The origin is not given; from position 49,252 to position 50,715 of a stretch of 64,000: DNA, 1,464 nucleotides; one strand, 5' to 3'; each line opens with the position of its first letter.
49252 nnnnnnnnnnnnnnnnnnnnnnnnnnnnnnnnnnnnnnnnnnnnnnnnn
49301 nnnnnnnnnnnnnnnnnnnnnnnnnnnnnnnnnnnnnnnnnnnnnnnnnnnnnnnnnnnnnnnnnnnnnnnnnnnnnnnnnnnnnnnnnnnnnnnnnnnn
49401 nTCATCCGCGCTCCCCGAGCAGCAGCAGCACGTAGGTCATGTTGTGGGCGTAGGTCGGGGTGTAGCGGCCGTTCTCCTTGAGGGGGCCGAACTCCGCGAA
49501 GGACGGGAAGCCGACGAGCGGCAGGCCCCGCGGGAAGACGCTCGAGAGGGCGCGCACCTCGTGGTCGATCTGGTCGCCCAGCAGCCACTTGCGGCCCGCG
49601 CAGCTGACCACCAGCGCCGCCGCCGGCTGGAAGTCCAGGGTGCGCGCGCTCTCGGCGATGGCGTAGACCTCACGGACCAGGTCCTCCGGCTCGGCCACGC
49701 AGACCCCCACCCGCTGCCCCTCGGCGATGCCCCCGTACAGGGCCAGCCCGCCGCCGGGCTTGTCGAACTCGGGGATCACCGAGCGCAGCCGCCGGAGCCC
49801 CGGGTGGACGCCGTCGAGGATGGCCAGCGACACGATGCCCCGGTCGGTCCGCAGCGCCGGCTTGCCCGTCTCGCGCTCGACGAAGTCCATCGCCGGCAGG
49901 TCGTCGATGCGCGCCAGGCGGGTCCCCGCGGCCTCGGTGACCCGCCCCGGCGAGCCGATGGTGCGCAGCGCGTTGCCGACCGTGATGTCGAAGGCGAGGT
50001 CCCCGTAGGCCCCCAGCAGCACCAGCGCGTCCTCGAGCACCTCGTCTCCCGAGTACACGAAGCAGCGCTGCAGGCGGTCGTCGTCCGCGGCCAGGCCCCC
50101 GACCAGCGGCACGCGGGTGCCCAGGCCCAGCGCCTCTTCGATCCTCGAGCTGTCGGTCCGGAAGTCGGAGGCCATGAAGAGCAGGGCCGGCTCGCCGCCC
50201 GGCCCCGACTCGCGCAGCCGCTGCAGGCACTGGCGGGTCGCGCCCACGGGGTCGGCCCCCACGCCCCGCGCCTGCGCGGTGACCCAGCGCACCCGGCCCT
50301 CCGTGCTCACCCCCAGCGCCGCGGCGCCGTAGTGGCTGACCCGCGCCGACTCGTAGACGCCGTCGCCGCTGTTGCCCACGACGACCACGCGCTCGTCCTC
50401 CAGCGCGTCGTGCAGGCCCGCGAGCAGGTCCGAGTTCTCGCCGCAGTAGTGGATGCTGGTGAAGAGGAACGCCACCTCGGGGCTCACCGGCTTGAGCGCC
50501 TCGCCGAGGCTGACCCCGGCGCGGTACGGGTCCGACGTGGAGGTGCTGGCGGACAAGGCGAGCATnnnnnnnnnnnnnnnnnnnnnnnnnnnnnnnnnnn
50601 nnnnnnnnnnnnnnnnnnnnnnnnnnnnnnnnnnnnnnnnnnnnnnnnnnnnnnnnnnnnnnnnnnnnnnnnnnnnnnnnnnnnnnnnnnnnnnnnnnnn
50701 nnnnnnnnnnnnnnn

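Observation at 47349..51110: A translationally coupled FIST / GAF-histidine kinase / response regulator operon followed by an orphan half-receiver and a mosaic rearrangement scar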

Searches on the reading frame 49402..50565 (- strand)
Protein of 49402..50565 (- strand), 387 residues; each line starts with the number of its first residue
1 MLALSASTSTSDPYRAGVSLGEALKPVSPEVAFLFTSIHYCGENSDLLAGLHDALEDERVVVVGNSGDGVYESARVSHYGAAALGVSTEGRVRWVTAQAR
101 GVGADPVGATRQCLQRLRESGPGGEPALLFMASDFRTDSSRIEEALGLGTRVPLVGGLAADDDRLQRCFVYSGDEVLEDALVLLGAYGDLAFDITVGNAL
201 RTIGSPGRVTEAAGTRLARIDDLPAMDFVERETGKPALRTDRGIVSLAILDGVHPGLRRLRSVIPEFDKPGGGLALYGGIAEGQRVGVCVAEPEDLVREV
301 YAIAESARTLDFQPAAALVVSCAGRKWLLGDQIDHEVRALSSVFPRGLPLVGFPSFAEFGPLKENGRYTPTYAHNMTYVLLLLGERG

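Call 9: search_protein_families(library=pfam, proteins=[window:49402-50565:-], max_evalue=0.01)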
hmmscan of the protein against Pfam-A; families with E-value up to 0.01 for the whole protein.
window:49402-50565:- (387 aa): 2 families
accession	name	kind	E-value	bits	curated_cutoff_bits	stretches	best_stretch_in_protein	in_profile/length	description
PF08495.15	FIST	-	2.1e-24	86.9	23.2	1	31-222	2-188/189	FIST N domain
PF10442.14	FIST_C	-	1.3e-17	64.6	28.5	1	266-361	40-131/131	FIST C domain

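Call 15: find_encoding_contigs(protein=window:49402-50565:-, flank=10000, max_places=10)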
Protein window:49402-50565:- (387 aa): no gene with exactly this product is on record in the collection.

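Call 16: find_related_loci(query=window:49402-50565:-, collection=genome_contigs, flank=10000)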
Query window:49402-50565:- (387 aa) in genome_contigs; peptide patterns used: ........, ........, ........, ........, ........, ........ (x = any residue, [..] = any of these).
54 stretches matched a pattern; 2 encode a relative of the query (tblastn E <= 1e-3); 2 distinct loci.
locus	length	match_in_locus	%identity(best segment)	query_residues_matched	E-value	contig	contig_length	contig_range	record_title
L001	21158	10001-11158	85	1-386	0e+0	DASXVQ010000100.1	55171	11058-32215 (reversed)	MAG TPA_asm: Myxococcales bacterium isolate SMAG_U4749 k141_230976, whole genome shotgun sequence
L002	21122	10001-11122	47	1-384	1e-109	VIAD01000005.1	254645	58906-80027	Moraxellaceae bacterium AER2_44_116 diesel_EC_AER2_9_length_254645_cov_88_591484, whole genome shotgun sequence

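Call 23: search_solved_structures(query=window:49402-50565:-, max_evalue=1, show_alignments=1)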
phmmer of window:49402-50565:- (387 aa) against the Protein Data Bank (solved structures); distinct sequences matched with E-value up to 1: 4.
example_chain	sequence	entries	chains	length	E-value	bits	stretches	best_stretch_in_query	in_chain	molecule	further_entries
4zd6_A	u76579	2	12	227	0.04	15.9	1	201-282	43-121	Halohydrin epoxidase B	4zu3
5b12_A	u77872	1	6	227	0.046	15.7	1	201-282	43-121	Halohydrin epoxidase B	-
4v6x_Cu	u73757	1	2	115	0.15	13.9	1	157-222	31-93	60S acidic ribosomal protein P2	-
4beh_B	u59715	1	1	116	0.16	13.9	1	157-222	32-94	60S ACIDIC RIBOSOMAL PROTEIN P2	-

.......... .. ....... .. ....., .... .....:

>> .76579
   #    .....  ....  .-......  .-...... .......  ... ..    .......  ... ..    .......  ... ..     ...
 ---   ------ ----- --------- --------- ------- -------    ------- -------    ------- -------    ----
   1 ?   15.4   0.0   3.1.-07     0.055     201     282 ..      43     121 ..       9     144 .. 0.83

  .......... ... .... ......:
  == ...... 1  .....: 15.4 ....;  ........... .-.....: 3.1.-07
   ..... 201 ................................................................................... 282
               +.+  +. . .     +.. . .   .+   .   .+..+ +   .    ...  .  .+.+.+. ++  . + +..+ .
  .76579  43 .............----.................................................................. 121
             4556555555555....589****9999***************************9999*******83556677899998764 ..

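Call 26: search_protein_families(library=ncbifam, proteins=[window:49402-50565:-], max_evalue=0.01)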
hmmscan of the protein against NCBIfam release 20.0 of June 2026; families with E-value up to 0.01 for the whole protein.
window:49402-50565:- (387 aa): 1 family
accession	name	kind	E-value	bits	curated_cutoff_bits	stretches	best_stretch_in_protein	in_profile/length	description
NF041558.1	NosP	equivalog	0.00076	18.7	450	1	151-205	149-203/368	nitric oxide-sensing protein NosP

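Call 27: find_homologous_proteins(query=window:49402-50565:-, max_evalue=1e-10)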
Query window:49402-50565:- (387 aa): 192 proteins with E <= 1e-10 among 8000 candidates; the best 120 are listed.
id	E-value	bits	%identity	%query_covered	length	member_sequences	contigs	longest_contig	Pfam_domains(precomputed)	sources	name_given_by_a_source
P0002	9.6e-252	852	100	100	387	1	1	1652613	PF08495.16,PF10442.15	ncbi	ncbi:MAG: FIST N-terminal domain-containing protein [Myxococcales bacterium]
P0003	1.2e-216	737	85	100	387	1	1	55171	PF08495.16,PF10442.15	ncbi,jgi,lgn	ncbi:MAG TPA: FIST N-terminal domain-containing protein [Myxococcales bacterium]|jgi:hypothetical pr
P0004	1.0e-156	540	65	100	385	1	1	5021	PF08495.16,PF10442.15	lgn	-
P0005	2.5e-134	466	57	99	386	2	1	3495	PF08495.16,PF10442.15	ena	-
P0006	8.2e-131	454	55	100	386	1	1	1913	PF08495.16,PF10442.15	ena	-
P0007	1.6e-130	453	55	99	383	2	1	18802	PF08495.16,PF10442.15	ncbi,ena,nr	ncbi:MAG: FIST C-terminal domain-containing protein [Burkholderiales bacterium]|nr:FIST C-terminal d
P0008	1.7e-130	453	54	100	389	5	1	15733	PF08495.16,PF10442.15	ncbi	-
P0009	6.8e-130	451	56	99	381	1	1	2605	PF08495.16,PF10442.15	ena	-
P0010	1.8e-129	450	55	99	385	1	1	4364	PF08495.16,PF10442.15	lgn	-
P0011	4.2e-129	449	58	100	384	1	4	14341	PF08495.16,PF10442.15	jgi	-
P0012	6.2e-129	448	54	99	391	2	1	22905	PF08495.16,PF10442.15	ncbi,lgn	-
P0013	5.8e-128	445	55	99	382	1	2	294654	PF08495.16,PF10442.15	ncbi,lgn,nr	ncbi:MAG: FIST C-terminal domain-containing protein [Gammaproteobacteria bacterium]|nr:FIST C-termin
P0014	6.5e-128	445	57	99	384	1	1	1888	PF08495.16,PF10442.15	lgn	-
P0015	2.4e-127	443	54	99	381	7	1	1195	PF08495.16,PF10442.15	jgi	-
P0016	5.4e-127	442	54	99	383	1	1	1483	PF08495.16,PF10442.15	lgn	-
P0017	5.4e-126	438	51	100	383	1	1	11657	PF08495.16,PF10442.15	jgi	-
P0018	3.7e-125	436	53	99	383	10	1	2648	PF08495.16,PF10442.15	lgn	-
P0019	2.8e-124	433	54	99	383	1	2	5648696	PF08495.16,PF10442.15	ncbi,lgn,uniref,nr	ncbi:FIST signal transduction protein [Chitinimonas koreensis]|uniref:FIST signal transduction prote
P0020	4.2e-124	432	54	100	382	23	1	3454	PF08495.16,PF10442.15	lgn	-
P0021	2.2e-123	430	54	99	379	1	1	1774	PF08495.16,PF10442.15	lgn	-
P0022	7.5e-123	428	56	100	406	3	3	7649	PF08495.16,PF10442.15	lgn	-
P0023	8.9e-123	428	53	99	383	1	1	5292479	PF08495.16,PF10442.15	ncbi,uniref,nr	ncbi:hypothetical protein FNU76_15990 [Chitinimonas arctica]|uniref:Histidine kinase n=1 Tax=Chitini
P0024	2.5e-122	426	56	94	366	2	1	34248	PF08495.16,PF10442.15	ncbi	-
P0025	3.3e-122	426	54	99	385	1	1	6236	PF08495.16,PF10442.15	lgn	-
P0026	3.4e-122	426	53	99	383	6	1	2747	PF08495.16,PF10442.15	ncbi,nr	ncbi:MAG: FIST C-terminal domain-containing protein [Chitinimonas sp.]|nr:FIST C-terminal domain-con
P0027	5.3e-122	425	52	99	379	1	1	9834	PF08495.16,PF10442.15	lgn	-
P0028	1.2e-121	424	49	99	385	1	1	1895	PF08495.16,PF10442.15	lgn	-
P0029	3.4e-121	423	51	100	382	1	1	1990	PF08495.16,PF10442.15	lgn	-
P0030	6.7e-121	422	52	99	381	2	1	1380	PF08495.16,PF10442.15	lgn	-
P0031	1.1e-120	421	52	100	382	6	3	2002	PF08495.16,PF10442.15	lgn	-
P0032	1.3e-120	421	53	99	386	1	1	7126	PF08495.16,PF10442.15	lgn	-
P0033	1.5e-120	421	51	99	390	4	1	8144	PF08495.16,PF10442.15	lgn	-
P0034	3.6e-120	419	52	96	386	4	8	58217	PF08495.16,PF10442.15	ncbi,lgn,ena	-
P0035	1.4e-119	417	52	100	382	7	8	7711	PF08495.16,PF10442.15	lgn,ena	-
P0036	1.5e-119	417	53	100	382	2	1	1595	PF08495.16,PF10442.15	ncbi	-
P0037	2.0e-119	417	53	99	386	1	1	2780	PF08495.16,PF10442.15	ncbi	-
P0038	2.2e-119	417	50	99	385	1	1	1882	PF08495.16,PF10442.15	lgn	-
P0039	4.4e-119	416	49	99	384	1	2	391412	PF08495.16,PF10442.15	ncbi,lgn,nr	ncbi:MAG: FIST C-terminal domain-containing protein [Leptospiraceae bacterium]|nr:FIST C-terminal do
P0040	8.9e-119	415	50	99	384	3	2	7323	PF08495.16,PF10442.15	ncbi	-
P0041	9.9e-119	415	52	99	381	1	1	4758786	PF08495.16,PF10442.15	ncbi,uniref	ncbi:FIST signal transduction protein [Chitinimonas lacunae]|uniref:FIST signal transduction protein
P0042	3.3e-118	413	51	99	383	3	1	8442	PF08495.16,PF10442.15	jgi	jgi:hypothetical protein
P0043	4.5e-118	412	49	100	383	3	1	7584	PF08495.16,PF10442.15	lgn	-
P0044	8.5e-118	411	47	99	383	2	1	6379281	PF08495.16,PF10442.15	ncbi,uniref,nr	ncbi:FIST domain-containing signal transduction protein [Oleiphilus messinensis]|uniref:FIST domain-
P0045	1.1e-117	411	51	99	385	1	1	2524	PF08495.16,PF10442.15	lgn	-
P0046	1.5e-117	411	52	99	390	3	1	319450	PF08495.16,PF10442.15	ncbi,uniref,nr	ncbi:FIST signal transduction protein [Ideonella sp. BN130291]|uniref:FIST signal transduction prote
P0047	3.3e-117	410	52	99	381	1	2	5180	PF08495.16,PF10442.15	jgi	jgi:hypothetical protein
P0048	5.7e-117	409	52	99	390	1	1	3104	PF08495.16,PF10442.15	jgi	jgi:hypothetical protein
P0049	9.6e-117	408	49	99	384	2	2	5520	PF08495.16,PF10442.15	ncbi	-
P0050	1.3e-116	408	49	99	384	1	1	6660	PF08495.16,PF10442.15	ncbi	-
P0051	2.7e-116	407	50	99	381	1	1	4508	PF08495.16,PF10442.15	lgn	-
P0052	3.0e-116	406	48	99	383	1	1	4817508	PF08495.16,PF10442.15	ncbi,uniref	ncbi:FIST signal transduction protein [Nitrincola sp. MINF-07-Sa-05]|uniref:FIST signal transduction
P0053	3.9e-116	406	52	96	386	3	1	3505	PF08495.16,PF10442.15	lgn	-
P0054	7.6e-116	405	48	99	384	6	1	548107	PF08495.16,PF10442.15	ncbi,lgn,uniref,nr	ncbi:FIST C-terminal domain-containing protein [Hahella sp. CR1]|uniref:FIST signal transduction pro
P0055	1.5e-115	404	52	99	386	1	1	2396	PF08495.16,PF10442.15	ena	-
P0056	2.7e-115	403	49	99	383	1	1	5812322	PF08495.16,PF10442.15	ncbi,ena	-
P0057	3.7e-115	403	52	96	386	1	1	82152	PF08495.16,PF10442.15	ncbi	-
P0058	2.8e-114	400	50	99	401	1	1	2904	PF08495.16,PF10442.15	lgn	-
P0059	4.4e-114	399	49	99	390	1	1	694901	PF08495.16,PF10442.15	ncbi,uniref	ncbi:FIST signal transduction protein [Ideonella sp.]|uniref:FIST signal transduction protein n=1 Ta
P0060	5.7e-114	399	51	99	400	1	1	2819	PF08495.16,PF10442.15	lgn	-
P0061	1.2e-113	398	51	99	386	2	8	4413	PF08495.16,PF10442.15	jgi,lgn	jgi:hypothetical protein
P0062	1.8e-113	397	52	99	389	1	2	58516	PF08495.16,PF10442.15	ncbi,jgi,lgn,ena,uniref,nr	ncbi:FIST signal transduction protein [Rhodoferax sp. UBA5149]|uniref:FIST signal transduction prote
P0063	1.1e-112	395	49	99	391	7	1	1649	PF08495.16,PF10442.15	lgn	-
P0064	5.3e-112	392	51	99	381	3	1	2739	PF08495.16,PF10442.15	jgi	jgi:hypothetical protein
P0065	5.9e-112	392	53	99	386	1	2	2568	PF08495.16,PF10442.15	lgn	-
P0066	8.5e-112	392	50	99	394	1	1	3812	PF08495.16,PF10442.15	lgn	-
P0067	1.7e-111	391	49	99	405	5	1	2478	PF08495.16,PF10442.15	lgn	-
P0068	3.8e-111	390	52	99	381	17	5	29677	PF08495.16,PF10442.15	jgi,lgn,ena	-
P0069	4.1e-111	389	49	99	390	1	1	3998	PF08495.16,PF10442.15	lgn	-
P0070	8.5e-111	388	50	99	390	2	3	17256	PF08495.16,PF10442.15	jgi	jgi:hypothetical protein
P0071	5.1e-110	386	50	99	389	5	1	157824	PF08495.16,PF10442.15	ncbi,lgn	-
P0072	9.7e-110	385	48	99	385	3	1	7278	PF08495.16,PF10442.15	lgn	-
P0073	1.4e-109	384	47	98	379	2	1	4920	PF08495.16,PF10442.15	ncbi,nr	ncbi:MAG: FIST C-terminal domain-containing protein [Motiliproteus sp.]|nr:FIST C-terminal domain-co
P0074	1.7e-109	384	48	99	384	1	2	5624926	PF08495.16,PF10442.15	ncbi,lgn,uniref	ncbi:hypothetical protein R50073_07260 [Maricurvus nonylphenolicus]|uniref:FIST signal transduction 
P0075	2.3e-109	384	50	99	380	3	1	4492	PF08495.16,PF10442.15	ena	-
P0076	2.4e-109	384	47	99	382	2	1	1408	PF08495.16,PF10442.15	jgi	-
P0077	2.8e-109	383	48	99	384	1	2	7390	PF08495.16,PF10442.15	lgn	-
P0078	3.2e-109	383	49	99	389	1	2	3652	PF08495.16,PF10442.15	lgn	-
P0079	3.6e-109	383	48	99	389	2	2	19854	PF08495.16,PF10442.15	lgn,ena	-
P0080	5.2e-109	383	49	99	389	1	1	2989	PF08495.16,PF10442.15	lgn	-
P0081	5.5e-109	382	49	99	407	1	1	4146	PF08495.16,PF10442.15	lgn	-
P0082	6.8e-109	382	49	99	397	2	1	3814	PF08495.16,PF10442.15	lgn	-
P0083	6.9e-109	382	48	99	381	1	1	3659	PF08495.16,PF10442.15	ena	-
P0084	1.0e-108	382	51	99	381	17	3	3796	PF08495.16,PF10442.15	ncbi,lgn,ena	-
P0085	1.4e-108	381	51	99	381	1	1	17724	PF08495.16,PF10442.15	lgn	-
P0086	2.3e-108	380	48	100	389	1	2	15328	PF08495.16,PF10442.15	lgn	-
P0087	3.5e-108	380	51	99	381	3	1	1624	PF08495.16,PF10442.15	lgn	-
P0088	5.8e-108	379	49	99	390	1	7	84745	PF08495.16,PF10442.15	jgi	jgi:hypothetical protein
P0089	1.1e-107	378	48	99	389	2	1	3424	PF08495.16,PF10442.15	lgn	-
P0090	1.1e-107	378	50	99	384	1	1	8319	PF08495.16,PF10442.15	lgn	-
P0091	1.4e-107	378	47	99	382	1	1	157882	PF08495.16,PF10442.15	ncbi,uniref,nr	ncbi:FIST signal transduction protein [Motiliproteus sp. MSK22-1]|uniref:FIST signal transduction pr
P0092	1.8e-107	377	47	99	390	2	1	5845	PF08495.16,PF10442.15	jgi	jgi:hypothetical protein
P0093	1.9e-107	377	48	99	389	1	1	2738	PF08495.16,PF10442.15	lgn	-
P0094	2.3e-107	377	49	99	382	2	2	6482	PF08495.16,PF10442.15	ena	-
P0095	9.2e-107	375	47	99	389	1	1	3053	PF08495.16,PF10442.15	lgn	-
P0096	1.6e-106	374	50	99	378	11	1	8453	PF08495.16,PF10442.15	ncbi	-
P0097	1.6e-106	374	48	99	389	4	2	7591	PF08495.16,PF10442.15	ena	-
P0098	5.2e-106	373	51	93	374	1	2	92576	PF08495.16,PF10442.15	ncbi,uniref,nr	ncbi:FIST N-terminal domain-containing protein [Alkalilimnicola ehrlichii]|uniref:FIST N-terminal do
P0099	5.8e-106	373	45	99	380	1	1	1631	PF08495.16,PF10442.15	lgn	-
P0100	6.9e-106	372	50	99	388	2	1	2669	PF08495.16,PF10442.15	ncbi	-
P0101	7.3e-106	372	50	99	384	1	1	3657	PF08495.16,PF10442.15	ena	-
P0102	1.2e-105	371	48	99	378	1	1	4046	PF08495.16,PF10442.15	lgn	-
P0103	1.9e-105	371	49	99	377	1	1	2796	PF08495.16,PF10442.15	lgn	-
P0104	3.4e-105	370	44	99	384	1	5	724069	PF08495.16,PF10442.15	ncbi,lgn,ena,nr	ncbi:MAG: FIST C-terminal domain-containing protein [Hahellaceae bacterium]|nr:FIST C-terminal domai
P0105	4.5e-105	370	47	99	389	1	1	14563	PF08495.16,PF10442.15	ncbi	-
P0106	1.1e-104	368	50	99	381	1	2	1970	PF08495.16,PF10442.15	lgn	-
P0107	1.7e-104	368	47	99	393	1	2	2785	PF08495.16,PF10442.15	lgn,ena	-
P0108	1.8e-104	368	46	99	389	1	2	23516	PF08495.16,PF10442.15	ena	-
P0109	1.9e-104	368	47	99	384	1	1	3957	PF08495.16,PF10442.15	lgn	-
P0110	1.9e-104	368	49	99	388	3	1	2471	PF08495.16,PF10442.15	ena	-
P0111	2.0e-104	367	46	99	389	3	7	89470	PF08495.16,PF10442.15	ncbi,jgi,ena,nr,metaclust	ncbi:MAG: hypothetical protein A3F78_06840 [Burkholderiales bacterium RIFCSPLOWO2_12_FULL_61_40]|nr:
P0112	3.7e-104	367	49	99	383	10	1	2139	PF08495.16,PF10442.15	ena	-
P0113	4.3e-104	366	48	99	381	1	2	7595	PF08495.16,PF10442.15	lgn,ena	-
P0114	4.9e-104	366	51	99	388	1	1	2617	PF08495.16,PF10442.15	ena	-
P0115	5.0e-104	366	47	99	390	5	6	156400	PF08495.16,PF10442.15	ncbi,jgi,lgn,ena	jgi:hypothetical protein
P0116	7.1e-104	366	48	99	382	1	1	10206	PF08495.16,PF10442.15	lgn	-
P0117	7.2e-104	366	46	99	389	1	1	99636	PF08495.16,PF10442.15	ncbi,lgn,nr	ncbi:MAG: FIST N-terminal domain-containing protein [Rhodoferax sp.]|nr:FIST N-terminal domain-conta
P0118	9.9e-104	365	49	99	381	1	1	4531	PF08495.16,PF10442.15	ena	-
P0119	1.0e-103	365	49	99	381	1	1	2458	PF08495.16,PF10442.15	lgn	-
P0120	2.0e-103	364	46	99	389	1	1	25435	PF08495.16,PF10442.15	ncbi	-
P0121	3.5e-103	363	48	99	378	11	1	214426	PF08495.16,PF10442.15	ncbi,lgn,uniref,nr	ncbi:hypothetical protein EV700_2751 [Fluviicoccus keumensis]|uniref:Small ligand-binding sensory do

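Call 28: find_encoding_contigs(protein=P0019, flank=6000, max_places=2)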
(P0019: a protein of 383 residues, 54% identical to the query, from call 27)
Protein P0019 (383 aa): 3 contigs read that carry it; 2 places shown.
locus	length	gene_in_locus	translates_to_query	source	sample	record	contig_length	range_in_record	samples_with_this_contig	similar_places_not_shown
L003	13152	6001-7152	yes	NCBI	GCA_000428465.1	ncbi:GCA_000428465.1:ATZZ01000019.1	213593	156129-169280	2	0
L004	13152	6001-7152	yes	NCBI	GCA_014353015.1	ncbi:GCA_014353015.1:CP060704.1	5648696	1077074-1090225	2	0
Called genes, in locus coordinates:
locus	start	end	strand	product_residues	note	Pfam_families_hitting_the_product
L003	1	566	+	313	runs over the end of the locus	PF17125:Methyltr_RsmF_N, PF22458:RsmF-B_ferredox (weak), PF01189:Methyltr_RsmB-F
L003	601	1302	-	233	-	PF03575:Peptidase_S51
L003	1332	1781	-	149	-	PF01741:MscL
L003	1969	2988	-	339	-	PF13609:Porin_4, PF00267:Porin_1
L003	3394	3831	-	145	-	PF09335:VTT_dom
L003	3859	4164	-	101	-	PF01491:Frataxin_Cyay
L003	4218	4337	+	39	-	PF13627:LptM_cons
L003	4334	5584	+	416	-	PF00278:Orn_DAP_Arg_deC, PF01168:Ala_racemase_N (weak), PF02784:Orn_Arg_deC_N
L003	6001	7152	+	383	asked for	PF08495:FIST, PF10442:FIST_C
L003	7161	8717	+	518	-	PF08448:PAS_4, PF00512:HisKA, PF02518:HATPase_c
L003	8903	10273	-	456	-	PF00202:Aminotran_3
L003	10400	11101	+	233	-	PF00117:GATase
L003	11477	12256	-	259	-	PF00497:SBP_bac_3 (weak)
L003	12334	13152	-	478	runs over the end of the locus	PF00392:GntR, PF00155:Aminotran_1_2, PF12897:Asp_aminotransf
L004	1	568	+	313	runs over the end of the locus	PF17125:Methyltr_RsmF_N, PF22458:RsmF-B_ferredox (weak), PF01189:Methyltr_RsmB-F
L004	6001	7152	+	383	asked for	PF08495:FIST, PF10442:FIST_C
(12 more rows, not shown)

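Call 29: find_encoding_contigs(protein=P0044, flank=6000, max_places=2)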
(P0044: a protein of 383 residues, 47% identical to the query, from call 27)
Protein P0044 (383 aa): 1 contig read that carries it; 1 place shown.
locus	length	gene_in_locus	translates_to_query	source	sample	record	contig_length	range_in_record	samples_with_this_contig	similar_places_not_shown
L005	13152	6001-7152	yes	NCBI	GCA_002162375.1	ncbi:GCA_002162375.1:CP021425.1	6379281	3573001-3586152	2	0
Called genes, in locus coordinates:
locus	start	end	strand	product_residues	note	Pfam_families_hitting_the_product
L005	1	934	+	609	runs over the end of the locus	PF04773:FecR, PF24421:Ig_J (faint)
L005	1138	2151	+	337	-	PF05901:Excalibur (weak)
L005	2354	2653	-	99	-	-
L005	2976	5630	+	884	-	PF05226:CHASE2, PF08448:PAS_4 (weak), PF02518:HATPase_c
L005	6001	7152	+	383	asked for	PF08495:FIST, PF10442:FIST_C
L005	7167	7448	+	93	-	-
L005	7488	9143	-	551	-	-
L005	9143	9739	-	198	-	PF00376:MerR, PF00239:Resolvase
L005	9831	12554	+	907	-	PF00989:PAS (faint), PF08448:PAS_4 (weak), PF00512:HisKA, PF02518:HATPase_c, PF00072:Response_reg, PF01627:Hpt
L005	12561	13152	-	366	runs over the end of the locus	PF01008:IF-2B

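Call 30: find_encoding_contigs(protein=P0039, flank=6000, max_places=2)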
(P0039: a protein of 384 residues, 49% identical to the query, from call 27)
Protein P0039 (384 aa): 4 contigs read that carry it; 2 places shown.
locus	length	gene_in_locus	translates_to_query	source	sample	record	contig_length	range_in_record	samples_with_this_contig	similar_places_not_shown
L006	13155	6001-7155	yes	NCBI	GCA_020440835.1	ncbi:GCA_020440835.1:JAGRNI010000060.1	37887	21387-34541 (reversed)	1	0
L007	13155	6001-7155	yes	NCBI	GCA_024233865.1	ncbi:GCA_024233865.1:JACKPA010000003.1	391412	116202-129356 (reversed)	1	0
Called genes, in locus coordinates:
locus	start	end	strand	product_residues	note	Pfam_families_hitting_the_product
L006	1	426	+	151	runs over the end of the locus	-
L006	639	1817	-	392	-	PF00072:Response_reg, PF07228:SpoIIE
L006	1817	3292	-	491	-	-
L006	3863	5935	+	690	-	PF00672:HAMP (faint), PF18947:HAMP_2, PF00015:MCPsignal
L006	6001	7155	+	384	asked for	PF08495:FIST, PF10442:FIST_C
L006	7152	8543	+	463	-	PF07228:SpoIIE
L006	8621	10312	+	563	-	PF07696:7TMR-DISMED2, PF07695:7TMR-DISM_7TM, PF12833:HTH_18, PF00165:HTH_AraC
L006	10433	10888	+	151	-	-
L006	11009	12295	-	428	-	PF00072:Response_reg, PF00989:PAS, PF08448:PAS_4, PF13188:PAS_8, PF13426:PAS_9, PF08447:PAS_3, PF00990:GGDEF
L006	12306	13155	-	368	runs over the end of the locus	PF00072:Response_reg, PF00512:HisKA, PF02518:HATPase_c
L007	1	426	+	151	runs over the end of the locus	-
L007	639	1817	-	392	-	PF00072:Response_reg, PF07228:SpoIIE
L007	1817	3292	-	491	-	-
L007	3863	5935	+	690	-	PF00672:HAMP (faint), PF18947:HAMP_2, PF00015:MCPsignal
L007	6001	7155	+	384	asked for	PF08495:FIST, PF10442:FIST_C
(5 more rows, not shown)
